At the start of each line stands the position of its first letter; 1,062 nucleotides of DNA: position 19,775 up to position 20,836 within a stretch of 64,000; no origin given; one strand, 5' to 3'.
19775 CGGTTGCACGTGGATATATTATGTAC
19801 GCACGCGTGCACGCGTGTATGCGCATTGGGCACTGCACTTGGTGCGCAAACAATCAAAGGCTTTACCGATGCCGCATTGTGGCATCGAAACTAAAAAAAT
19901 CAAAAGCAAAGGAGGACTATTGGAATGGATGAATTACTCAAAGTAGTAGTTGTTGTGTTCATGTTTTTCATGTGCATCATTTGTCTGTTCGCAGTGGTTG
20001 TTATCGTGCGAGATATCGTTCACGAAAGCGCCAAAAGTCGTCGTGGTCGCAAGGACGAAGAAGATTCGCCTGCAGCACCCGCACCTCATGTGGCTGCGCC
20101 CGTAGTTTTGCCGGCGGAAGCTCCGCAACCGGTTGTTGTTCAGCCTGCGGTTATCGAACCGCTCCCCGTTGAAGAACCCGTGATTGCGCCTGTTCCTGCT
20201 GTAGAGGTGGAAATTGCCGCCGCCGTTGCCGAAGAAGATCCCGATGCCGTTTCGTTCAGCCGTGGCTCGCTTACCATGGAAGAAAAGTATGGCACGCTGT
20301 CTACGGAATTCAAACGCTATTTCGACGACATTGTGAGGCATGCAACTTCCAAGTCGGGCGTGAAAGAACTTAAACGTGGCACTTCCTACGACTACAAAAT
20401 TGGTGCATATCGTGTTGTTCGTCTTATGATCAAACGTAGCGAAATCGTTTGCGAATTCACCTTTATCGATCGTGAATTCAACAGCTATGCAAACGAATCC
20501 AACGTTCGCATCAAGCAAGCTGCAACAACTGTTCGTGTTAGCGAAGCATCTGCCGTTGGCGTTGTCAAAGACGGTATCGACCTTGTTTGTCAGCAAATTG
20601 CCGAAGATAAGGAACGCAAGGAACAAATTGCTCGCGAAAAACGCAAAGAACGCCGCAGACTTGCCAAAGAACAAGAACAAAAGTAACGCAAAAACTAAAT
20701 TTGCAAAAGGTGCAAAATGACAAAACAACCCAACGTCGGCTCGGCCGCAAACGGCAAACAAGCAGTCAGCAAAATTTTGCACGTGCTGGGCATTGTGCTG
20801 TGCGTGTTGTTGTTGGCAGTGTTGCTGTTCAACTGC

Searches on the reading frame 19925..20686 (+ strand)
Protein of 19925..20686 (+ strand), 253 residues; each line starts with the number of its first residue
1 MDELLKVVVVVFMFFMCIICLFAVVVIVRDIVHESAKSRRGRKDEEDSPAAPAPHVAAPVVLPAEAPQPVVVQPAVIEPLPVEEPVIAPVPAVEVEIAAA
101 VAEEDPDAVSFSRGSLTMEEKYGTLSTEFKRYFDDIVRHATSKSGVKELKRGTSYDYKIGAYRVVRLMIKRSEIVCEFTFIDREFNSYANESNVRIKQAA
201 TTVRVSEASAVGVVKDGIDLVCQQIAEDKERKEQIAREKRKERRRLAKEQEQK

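Call 3: search_protein_families(library=pfam, proteins=[window:19925-20686:+], max_evalue=0.01)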
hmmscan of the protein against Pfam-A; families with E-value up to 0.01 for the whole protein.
window:19925-20686:+ (253 aa): 0 families

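Call 4: search_protein_families(library=ncbifam, proteins=[window:19925-20686:+], max_evalue=0.01)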
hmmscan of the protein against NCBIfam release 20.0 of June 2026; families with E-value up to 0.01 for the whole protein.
window:19925-20686:+ (253 aa): 0 families

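Call 77: search_protein_families(library=pfam, proteins=[window:19925-20686:+], max_evalue=10)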
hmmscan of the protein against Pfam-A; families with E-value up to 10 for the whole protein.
window:19925-20686:+ (253 aa): 3 families
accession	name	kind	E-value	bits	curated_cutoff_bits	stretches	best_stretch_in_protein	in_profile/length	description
PF11189.13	DUF2973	-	0.13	12.8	22.2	1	10-55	4-49/68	Protein of unknown function (DUF2973)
PF01708.21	Gemini_mov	-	0.14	12.3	25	1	5-46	35-76/92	Geminivirus putative movement protein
PF19470.4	DUF6007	-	1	9.7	26.7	1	2-31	32-61/65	Family of unknown function (DUF6007)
